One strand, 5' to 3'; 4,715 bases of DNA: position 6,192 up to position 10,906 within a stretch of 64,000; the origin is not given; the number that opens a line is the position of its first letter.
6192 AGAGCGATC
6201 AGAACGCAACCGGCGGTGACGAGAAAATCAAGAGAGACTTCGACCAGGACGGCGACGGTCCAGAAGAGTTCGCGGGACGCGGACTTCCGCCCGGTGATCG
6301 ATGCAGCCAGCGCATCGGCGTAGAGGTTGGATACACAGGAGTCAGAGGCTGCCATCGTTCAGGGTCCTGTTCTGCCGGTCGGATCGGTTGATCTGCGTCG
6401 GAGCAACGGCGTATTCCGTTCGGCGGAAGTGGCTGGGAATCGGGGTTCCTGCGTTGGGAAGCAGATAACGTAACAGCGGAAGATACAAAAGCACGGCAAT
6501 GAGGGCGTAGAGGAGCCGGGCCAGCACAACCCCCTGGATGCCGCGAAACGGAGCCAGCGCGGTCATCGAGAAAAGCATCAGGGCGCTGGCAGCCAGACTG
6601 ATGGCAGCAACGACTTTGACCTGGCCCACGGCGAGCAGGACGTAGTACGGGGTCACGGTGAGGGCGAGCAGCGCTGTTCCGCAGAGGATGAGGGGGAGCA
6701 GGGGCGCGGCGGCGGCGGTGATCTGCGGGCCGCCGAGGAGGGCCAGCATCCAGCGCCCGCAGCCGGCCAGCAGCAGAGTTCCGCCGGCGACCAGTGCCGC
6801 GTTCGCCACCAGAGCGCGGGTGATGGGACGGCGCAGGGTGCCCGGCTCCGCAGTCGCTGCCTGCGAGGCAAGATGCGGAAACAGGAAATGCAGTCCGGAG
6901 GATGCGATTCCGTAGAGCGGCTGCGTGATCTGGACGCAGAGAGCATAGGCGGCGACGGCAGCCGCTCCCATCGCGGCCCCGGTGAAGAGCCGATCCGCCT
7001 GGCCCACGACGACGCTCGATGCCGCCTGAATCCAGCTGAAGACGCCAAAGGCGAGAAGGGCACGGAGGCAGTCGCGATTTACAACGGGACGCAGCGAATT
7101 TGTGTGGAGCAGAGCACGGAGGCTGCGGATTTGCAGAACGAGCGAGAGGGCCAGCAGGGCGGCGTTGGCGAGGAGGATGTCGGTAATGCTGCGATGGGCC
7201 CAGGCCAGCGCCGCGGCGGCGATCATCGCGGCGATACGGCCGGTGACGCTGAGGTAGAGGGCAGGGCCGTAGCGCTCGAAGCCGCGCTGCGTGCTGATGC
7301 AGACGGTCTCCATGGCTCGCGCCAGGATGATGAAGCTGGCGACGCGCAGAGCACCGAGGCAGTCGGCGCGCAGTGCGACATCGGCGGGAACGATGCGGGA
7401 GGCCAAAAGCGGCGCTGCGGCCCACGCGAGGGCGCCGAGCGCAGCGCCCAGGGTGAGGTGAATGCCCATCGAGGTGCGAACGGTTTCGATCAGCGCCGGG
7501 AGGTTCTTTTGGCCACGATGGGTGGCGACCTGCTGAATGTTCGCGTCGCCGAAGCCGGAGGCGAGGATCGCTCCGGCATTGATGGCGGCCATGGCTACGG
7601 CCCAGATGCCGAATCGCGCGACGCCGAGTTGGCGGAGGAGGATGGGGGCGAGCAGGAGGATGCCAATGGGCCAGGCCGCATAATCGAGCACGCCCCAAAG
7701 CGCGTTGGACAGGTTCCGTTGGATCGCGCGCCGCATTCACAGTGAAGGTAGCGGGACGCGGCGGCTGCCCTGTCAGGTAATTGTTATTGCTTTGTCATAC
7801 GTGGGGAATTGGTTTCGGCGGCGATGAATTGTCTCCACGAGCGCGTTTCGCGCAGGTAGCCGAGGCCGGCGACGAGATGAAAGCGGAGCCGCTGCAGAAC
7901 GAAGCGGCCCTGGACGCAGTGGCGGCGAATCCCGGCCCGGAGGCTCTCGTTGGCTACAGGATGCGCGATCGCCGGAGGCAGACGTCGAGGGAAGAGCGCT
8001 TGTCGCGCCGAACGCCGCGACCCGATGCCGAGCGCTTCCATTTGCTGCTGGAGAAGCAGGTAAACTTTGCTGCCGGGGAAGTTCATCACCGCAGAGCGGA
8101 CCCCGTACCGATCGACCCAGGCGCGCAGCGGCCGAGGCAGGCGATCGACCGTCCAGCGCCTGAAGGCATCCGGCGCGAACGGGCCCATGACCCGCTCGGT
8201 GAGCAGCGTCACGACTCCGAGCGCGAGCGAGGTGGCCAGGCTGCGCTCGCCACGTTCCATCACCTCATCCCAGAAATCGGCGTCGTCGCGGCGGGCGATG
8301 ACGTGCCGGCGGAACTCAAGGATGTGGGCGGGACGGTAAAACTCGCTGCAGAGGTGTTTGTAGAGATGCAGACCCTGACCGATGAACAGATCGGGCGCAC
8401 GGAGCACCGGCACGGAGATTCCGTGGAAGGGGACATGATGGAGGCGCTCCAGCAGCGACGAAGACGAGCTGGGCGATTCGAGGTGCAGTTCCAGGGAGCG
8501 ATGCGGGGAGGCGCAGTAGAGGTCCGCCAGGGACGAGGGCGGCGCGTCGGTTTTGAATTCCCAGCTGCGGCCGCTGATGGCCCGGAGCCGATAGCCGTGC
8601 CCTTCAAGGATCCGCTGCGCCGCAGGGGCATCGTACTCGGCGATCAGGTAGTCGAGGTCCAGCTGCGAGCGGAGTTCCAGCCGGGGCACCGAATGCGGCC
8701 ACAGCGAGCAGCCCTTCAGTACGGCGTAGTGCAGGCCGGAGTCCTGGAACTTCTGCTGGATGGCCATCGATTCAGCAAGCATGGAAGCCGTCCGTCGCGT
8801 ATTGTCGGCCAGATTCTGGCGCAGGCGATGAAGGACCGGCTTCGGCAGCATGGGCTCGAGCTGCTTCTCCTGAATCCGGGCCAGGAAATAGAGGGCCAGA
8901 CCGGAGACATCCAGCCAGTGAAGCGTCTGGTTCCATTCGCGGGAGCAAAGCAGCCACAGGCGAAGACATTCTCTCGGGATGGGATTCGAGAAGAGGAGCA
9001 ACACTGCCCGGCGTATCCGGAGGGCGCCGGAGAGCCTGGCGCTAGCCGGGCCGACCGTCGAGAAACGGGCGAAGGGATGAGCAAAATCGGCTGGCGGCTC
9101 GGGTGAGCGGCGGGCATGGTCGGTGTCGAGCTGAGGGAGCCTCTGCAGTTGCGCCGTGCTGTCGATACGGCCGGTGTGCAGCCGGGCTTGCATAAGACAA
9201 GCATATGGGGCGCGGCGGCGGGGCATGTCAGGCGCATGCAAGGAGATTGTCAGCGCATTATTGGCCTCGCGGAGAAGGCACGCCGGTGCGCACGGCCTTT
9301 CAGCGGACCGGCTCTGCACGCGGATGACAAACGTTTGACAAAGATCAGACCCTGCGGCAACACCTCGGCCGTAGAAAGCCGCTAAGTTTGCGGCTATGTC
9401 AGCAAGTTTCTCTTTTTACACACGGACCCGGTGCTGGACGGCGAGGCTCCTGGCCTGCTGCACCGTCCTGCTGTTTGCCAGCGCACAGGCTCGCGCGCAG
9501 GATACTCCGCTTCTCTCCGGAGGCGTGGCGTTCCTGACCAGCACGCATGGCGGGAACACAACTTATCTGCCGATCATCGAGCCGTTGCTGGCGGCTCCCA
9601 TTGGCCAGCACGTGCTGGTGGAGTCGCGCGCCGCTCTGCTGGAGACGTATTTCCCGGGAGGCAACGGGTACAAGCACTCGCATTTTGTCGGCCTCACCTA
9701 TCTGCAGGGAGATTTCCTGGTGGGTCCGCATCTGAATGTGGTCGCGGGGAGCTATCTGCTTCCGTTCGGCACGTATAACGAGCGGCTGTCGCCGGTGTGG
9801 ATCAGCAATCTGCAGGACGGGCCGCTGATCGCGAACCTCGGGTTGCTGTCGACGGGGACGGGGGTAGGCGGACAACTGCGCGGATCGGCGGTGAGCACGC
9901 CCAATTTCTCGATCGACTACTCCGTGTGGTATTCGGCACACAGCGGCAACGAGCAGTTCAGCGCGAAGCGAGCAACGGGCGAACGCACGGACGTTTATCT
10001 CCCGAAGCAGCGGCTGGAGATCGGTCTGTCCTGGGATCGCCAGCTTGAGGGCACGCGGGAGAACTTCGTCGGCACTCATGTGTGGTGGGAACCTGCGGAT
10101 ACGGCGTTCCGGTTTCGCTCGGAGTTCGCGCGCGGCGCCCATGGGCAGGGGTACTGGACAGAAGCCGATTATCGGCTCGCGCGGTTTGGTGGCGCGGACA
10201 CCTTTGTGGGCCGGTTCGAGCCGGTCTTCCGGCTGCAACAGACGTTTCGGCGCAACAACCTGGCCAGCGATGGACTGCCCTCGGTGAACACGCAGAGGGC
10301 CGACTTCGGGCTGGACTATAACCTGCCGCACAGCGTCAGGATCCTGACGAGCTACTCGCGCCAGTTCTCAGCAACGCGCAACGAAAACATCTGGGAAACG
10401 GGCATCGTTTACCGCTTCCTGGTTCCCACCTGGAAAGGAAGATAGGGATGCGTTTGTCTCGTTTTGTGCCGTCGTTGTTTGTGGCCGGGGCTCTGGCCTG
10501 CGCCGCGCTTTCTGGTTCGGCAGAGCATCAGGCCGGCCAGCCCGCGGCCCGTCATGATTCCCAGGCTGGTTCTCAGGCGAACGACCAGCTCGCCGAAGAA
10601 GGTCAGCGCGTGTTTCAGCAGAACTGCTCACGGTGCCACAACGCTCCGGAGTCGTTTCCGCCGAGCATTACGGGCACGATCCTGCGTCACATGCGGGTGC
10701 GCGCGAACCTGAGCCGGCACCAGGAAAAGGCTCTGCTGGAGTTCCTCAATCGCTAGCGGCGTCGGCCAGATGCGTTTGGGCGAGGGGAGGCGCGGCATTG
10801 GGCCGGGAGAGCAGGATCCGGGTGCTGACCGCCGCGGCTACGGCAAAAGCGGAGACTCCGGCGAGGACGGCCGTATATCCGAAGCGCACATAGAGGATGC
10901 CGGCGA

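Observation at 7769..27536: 11-bp-phased TGACAWW direct repeats recur in six promoter regions: a candidate regulon of the local OmpR-family two-component system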

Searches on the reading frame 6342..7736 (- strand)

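Call 11: search_protein_families(library=pfam, proteins=[window:6342-7736:-])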
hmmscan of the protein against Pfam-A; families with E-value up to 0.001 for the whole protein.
window:6342-7736:- (464 aa): 2 families
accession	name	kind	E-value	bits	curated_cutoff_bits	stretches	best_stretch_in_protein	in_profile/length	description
PF13440.11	Polysacc_synt_3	-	8e-10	38.9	23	1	32-291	1-242/293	Polysaccharide biosynthesis protein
PF01554.23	MatE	-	0.00048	20.3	24.9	1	241-386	9-153/161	MatE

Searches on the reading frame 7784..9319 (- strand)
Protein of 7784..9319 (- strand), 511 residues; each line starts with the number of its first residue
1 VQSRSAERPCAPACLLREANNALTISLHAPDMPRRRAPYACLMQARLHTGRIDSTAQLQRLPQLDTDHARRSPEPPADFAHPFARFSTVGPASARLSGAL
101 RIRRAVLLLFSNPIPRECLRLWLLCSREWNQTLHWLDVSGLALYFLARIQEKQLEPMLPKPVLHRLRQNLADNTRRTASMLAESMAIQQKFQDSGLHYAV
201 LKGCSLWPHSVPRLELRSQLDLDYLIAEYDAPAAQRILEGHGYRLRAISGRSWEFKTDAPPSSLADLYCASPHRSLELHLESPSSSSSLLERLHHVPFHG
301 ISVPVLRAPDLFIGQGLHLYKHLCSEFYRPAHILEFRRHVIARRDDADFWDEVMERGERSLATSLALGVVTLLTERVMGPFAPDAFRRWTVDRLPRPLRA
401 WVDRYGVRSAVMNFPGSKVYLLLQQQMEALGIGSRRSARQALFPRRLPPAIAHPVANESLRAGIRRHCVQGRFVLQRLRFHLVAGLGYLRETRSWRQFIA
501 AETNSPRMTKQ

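Call 11: search_protein_families(library=pfam, proteins=[window:7784-9319:-])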
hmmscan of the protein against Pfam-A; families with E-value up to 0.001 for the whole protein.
window:7784-9319:- (511 aa): 1 family
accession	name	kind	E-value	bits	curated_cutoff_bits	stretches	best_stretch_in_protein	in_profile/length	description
PF14907.12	NTP_transf_5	-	3.5e-31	109.1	31.2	1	127-366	3-237/249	Uncharacterised nucleotidyltransferase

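Call 36: search_protein_families(library=ncbifam, proteins=[window:7784-9205:-], max_evalue=0.01)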
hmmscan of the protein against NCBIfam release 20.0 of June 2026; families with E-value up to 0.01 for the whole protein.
window:7784-9205:- (473 aa): 0 families

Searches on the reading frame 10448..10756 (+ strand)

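Call 11: search_protein_families(library=pfam, proteins=[window:10448-10756:+])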
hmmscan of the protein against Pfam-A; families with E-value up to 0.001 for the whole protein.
window:10448-10756:+ (102 aa): 1 family
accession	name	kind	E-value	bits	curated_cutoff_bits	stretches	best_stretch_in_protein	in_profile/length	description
PF13442.11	Cytochrome_CBB3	-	5.2e-05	23.9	27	1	49-77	3-30/68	Cytochrome C oxidase, cbb3-type, subunit III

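Call 36: search_protein_families(library=ncbifam, proteins=[window:10448-10756:+], max_evalue=0.01)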
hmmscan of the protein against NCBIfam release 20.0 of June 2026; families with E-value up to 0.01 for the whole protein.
window:10448-10756:+ (102 aa): 8 families
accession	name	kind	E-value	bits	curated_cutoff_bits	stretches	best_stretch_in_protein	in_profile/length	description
NF045774.1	cytochro_C551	exception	0.00021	21.2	118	1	10-65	8-55/110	cytochrome c551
NF050122.1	bc1_QcrC_actin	exception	0.00025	20.4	200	1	33-66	28-58/253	cytochrome bc1 complex diheme cytochrome c subunit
TIGR00782.1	ccoP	equivalog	0.0005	19.5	179.95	1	41-65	195-219/285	cytochrome-c oxidase, cbb3-type subunit III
NF040606.1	CytoC_perox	subfamily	0.00053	19.3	150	1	42-68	291-317/524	di-heme-cytochrome C peroxidase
TIGR03045.1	PS_II_C550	equivalog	0.0018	18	177.75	1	26-71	27-73/159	photosystem II cytochrome c-550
NF045773.1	cytochro_C550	exception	0.0046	16.9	125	1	12-65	14-65/118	cytochrome c550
NF045930.1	Cytc6PetJCyano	equivalog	0.0074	16.2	135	0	44-65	23-44/110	cytochrome c6 PetJ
TIGR02162.1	torC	equivalog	0.0074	15.6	478.2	1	48-101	321-376/387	pentaheme c-type cytochrome TorC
